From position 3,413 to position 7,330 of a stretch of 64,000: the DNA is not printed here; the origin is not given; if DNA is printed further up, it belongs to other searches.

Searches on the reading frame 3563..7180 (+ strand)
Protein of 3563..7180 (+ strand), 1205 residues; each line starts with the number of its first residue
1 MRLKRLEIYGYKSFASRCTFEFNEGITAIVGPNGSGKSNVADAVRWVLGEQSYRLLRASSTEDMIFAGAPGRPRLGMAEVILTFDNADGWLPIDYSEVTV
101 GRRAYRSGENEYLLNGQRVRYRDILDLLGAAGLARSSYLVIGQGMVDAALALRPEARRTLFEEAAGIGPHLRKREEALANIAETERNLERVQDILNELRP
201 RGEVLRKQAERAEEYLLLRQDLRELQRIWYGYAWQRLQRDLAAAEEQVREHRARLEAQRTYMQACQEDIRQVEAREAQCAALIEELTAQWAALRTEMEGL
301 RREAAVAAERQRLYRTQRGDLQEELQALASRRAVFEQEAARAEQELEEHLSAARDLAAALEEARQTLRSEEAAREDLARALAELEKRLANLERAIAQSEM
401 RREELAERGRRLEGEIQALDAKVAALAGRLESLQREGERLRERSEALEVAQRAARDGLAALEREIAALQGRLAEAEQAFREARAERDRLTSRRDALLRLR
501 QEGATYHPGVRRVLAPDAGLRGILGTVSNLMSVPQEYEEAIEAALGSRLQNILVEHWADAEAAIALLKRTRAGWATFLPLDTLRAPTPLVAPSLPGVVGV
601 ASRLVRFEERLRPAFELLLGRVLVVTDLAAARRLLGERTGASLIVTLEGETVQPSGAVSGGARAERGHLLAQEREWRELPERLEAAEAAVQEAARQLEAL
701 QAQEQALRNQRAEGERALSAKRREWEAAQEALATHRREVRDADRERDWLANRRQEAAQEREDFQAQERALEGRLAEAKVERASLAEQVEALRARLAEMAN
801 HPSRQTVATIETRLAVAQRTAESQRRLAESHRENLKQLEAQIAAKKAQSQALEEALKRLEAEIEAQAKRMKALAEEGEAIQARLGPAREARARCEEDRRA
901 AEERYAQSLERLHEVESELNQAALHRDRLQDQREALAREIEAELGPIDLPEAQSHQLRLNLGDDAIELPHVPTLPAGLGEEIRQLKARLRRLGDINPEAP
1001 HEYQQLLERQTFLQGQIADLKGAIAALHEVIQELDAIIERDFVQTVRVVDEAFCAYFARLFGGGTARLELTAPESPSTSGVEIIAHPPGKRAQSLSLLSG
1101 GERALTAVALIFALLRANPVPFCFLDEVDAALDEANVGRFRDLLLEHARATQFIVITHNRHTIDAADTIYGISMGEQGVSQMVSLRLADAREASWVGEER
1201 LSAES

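Call 9: search_protein_families(library=pfam, proteins=[window:3563-7180:+])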
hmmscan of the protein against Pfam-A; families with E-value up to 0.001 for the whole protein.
window:3563-7180:+ (1205 aa): 7 families
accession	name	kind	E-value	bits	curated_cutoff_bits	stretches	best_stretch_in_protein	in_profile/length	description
PF02463.25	SMC_N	-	1.7e-68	230.8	40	1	3-1180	2-219/220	RecF/RecN/SMC N terminal domain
PF06470.18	SMC_hinge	-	1.8e-30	106.2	22.5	1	521-634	2-115/116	SMC proteins Flexible Hinge Domain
PF13304.12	AAA_21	-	2.2e-13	51.4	27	2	1051-1160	220-300/304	AAA domain, putative AbiEii toxin, Type IV TA system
PF13175.12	AAA_15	-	9.1e-08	32.5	32.1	1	1-51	1-50/374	AAA ATPase domain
PF13476.12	AAA_23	-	7.1e-07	30.5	27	1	5-157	1-87/201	AAA domain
PF13555.12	AAA_29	-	9.4e-07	28.9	27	1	3-50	1-48/61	P-loop containing region of AAA domain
PF10473.14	CENP-F_leu_zip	-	0.00032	21.2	34.5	1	411-491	7-87/140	Leucine-rich repeats of kinetochore protein Cenp-F/LEK1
